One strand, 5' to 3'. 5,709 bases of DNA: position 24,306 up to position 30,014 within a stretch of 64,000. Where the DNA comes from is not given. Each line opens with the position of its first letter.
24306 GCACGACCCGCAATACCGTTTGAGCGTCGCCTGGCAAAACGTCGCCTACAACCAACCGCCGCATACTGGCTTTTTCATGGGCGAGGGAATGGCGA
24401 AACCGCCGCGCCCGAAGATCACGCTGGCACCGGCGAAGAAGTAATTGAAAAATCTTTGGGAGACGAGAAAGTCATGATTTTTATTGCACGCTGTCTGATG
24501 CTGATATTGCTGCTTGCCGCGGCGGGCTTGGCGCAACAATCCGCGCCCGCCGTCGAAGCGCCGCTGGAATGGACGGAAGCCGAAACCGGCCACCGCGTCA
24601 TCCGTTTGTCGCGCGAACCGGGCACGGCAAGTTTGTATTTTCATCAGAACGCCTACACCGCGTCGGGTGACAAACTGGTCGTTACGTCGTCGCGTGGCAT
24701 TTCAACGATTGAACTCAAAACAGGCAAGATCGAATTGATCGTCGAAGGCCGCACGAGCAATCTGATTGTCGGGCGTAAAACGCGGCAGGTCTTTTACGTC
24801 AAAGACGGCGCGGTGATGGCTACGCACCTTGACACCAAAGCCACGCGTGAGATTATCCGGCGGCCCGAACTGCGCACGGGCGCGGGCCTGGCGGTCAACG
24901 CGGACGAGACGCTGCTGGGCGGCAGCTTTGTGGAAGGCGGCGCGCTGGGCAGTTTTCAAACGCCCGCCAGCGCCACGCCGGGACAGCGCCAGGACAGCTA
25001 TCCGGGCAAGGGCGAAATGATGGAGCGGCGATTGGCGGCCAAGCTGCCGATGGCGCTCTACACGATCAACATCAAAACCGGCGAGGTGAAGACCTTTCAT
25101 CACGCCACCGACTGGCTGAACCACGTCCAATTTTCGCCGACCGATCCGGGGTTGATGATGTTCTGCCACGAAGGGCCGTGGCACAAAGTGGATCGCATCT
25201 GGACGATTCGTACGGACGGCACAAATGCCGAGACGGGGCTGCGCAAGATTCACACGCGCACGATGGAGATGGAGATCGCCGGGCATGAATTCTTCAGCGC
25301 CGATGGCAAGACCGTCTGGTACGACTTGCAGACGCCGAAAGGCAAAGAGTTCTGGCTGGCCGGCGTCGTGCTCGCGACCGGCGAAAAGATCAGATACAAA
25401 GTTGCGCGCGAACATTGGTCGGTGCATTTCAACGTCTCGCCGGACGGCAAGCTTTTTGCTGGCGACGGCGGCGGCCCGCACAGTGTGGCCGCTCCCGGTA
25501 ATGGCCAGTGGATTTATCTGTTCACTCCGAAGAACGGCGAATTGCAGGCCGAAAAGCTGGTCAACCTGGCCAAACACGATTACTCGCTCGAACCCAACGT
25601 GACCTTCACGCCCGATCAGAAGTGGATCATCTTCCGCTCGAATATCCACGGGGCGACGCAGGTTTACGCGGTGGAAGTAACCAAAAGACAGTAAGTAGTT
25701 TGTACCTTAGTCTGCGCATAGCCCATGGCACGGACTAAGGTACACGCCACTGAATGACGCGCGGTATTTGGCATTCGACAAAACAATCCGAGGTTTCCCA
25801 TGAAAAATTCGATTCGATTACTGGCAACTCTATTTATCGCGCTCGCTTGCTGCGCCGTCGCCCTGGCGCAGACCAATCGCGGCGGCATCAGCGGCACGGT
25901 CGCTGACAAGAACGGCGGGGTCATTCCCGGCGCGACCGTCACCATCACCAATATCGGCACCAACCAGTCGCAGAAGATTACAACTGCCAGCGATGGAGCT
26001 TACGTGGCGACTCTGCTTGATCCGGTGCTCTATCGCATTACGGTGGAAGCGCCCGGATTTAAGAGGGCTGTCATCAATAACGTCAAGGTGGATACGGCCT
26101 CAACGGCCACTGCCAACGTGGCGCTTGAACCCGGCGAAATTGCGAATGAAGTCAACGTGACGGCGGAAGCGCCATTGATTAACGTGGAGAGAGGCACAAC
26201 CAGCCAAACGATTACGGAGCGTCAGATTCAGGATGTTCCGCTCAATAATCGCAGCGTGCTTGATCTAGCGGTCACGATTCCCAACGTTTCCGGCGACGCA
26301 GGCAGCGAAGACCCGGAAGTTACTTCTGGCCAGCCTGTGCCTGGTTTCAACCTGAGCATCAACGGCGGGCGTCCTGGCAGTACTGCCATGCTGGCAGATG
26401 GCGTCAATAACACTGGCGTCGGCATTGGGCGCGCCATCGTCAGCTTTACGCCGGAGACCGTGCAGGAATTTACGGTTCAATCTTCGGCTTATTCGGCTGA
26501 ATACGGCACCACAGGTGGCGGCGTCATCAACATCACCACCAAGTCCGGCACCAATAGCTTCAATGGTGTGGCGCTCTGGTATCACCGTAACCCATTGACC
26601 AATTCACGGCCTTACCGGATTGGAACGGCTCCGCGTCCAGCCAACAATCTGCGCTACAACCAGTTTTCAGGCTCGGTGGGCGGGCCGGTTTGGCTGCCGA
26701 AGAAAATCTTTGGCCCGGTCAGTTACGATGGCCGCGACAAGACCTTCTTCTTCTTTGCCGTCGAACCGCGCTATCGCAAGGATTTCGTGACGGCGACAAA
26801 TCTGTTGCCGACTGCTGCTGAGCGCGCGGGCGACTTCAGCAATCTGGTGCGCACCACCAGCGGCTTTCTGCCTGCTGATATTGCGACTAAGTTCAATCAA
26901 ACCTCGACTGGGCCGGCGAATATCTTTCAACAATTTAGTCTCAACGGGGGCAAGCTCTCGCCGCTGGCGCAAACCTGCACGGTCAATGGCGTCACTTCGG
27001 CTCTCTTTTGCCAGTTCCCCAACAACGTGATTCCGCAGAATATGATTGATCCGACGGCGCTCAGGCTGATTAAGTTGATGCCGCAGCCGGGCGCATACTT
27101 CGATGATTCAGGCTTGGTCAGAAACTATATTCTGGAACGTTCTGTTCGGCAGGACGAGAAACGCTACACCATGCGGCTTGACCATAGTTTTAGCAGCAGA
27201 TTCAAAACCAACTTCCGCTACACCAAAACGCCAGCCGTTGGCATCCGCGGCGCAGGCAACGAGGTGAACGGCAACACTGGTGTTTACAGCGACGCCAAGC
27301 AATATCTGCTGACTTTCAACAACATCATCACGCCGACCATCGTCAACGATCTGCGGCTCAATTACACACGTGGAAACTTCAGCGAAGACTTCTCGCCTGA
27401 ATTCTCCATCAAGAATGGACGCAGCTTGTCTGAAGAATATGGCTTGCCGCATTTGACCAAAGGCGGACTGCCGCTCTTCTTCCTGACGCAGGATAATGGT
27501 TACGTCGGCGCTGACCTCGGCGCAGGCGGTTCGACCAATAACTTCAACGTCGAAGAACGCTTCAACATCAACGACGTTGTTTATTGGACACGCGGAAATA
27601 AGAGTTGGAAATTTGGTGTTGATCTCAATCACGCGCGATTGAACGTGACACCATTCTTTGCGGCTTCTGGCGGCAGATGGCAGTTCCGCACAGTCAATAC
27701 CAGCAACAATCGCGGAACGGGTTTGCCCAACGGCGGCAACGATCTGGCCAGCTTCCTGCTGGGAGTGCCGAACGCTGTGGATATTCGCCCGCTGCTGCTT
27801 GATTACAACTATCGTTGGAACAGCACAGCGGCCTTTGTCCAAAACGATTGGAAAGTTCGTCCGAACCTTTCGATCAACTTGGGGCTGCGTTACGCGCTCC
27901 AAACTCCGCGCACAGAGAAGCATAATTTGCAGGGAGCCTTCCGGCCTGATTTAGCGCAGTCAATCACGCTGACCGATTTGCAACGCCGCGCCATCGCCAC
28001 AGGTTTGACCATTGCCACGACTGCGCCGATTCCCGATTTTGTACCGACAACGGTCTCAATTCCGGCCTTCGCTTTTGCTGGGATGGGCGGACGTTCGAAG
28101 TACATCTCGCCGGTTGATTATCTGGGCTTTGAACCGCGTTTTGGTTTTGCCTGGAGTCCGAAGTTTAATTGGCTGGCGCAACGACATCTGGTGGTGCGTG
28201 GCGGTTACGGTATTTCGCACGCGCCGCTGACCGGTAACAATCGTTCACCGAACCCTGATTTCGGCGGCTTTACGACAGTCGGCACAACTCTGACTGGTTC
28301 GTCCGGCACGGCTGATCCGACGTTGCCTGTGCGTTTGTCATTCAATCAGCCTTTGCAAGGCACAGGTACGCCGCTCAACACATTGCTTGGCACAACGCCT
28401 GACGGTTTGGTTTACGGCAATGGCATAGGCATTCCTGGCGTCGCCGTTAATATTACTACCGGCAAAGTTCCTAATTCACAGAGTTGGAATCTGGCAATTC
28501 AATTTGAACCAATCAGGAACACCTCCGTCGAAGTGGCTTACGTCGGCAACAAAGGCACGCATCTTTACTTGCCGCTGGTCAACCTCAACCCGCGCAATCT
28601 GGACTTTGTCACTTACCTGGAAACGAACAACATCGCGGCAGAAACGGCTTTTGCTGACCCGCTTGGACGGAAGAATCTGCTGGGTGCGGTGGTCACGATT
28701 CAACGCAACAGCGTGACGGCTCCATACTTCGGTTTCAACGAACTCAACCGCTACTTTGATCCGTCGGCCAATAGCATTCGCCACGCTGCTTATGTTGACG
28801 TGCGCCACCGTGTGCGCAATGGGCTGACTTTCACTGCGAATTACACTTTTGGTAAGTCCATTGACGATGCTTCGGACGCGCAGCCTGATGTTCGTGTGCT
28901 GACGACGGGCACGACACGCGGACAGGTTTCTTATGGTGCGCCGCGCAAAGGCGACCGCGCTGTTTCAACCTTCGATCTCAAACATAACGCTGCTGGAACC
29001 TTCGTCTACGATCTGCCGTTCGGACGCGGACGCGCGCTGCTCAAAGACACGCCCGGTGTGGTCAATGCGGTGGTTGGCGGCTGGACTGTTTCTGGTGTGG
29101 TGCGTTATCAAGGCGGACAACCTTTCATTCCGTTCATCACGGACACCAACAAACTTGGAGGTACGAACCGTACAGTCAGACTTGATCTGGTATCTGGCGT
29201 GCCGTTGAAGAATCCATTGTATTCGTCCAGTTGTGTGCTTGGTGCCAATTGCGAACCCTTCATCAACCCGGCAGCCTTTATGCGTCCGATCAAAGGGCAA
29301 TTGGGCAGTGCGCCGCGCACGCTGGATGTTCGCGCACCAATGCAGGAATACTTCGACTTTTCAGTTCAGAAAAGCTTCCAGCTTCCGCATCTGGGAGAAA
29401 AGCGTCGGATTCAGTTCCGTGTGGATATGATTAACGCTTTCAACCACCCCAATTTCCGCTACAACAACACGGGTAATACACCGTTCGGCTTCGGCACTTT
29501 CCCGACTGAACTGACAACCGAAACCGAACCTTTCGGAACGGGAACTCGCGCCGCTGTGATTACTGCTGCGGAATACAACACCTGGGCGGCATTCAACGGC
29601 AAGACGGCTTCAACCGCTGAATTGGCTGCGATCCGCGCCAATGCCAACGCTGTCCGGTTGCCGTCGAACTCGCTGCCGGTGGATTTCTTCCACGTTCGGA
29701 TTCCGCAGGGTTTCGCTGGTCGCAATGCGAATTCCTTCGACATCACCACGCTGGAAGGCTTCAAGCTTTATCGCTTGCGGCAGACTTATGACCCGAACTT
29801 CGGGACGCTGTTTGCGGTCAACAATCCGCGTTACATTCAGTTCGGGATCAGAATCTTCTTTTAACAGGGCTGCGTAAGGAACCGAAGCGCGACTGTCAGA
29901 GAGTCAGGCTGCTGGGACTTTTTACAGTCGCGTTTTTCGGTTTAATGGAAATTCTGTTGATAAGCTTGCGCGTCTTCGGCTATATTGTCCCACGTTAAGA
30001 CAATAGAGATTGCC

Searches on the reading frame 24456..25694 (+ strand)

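Call 8: search_protein_families(library=pfam, proteins=[window:24456-25694:+], max_evalue=0.001)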
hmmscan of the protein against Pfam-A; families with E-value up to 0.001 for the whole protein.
window:24456-25694:+ (412 aa): 2 families
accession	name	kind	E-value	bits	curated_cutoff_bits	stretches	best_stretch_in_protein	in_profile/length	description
PF14583.12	Pectate_lyase22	-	9.8e-23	80.9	30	1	200-409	169-383/386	Oligogalacturonate lyase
PF07676.18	PD40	-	0.00016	22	20.9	0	382-404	14-37/38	WD40-like Beta Propeller Repeat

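Call 11: search_protein_families(library=ncbifam, proteins=[window:24456-25694:+], max_evalue=0.001)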
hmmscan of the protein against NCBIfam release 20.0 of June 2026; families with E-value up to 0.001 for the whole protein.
window:24456-25694:+ (412 aa): 0 families

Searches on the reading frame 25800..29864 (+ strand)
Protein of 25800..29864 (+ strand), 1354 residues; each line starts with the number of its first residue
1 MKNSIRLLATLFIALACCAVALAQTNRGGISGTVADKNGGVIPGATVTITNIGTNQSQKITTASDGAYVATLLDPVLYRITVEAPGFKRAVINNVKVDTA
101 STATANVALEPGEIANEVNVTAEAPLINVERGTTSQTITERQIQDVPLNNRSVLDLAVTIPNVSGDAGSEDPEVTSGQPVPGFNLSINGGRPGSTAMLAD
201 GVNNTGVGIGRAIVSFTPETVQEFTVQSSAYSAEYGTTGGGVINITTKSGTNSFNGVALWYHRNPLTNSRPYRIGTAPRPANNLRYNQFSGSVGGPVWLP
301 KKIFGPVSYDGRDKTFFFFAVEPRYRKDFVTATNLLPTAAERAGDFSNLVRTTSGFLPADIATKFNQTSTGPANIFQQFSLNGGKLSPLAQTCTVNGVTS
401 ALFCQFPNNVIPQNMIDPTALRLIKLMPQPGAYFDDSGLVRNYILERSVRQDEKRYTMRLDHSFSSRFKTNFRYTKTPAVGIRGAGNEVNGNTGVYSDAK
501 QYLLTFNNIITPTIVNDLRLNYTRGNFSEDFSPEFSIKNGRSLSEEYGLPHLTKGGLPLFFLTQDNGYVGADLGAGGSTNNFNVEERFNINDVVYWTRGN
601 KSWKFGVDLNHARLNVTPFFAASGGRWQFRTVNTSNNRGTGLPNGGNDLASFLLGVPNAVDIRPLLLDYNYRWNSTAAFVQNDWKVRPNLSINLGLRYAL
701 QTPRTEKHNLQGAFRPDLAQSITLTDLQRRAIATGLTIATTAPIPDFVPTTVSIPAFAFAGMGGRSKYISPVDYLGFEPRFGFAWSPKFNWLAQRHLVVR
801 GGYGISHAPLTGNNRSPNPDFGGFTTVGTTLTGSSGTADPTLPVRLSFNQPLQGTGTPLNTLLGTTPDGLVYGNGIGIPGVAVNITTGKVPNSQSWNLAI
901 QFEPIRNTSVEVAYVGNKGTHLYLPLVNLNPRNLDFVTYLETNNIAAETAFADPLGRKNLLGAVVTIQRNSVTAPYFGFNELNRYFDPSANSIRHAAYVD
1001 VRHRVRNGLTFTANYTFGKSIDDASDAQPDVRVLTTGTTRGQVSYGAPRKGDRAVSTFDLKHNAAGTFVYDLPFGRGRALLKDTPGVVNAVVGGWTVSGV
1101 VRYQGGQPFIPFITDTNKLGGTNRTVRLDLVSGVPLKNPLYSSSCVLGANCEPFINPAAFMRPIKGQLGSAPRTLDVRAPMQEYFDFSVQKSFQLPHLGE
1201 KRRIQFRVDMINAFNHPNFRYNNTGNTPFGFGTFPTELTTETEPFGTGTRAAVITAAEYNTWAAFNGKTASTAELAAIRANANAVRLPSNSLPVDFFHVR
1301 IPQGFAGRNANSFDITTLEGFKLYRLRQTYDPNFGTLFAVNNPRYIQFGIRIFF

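Call 8: search_protein_families(library=pfam, proteins=[window:25800-29864:+], max_evalue=0.001)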
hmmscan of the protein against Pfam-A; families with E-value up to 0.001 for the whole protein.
window:25800-29864:+ (1354 aa): 4 families
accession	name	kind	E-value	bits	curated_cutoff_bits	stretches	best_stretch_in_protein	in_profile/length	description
PF25183.1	OMP_b-brl_4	-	1.7e-162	543.2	30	1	246-1233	1-826/838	Outer membrane beta barrel domain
PF13620.12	CarboxypepD_reg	-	6.2e-18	65.4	32.3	1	30-110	2-82/82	Carboxypeptidase regulatory-like domain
PF07715.20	Plug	-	0.00015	22.7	23.9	1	134-241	8-106/107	TonB-dependent Receptor Plug Domain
PF13715.12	CarbopepD_reg_2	-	0.00015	22.1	32.2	1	30-120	1-88/88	CarboxypepD_reg-like domain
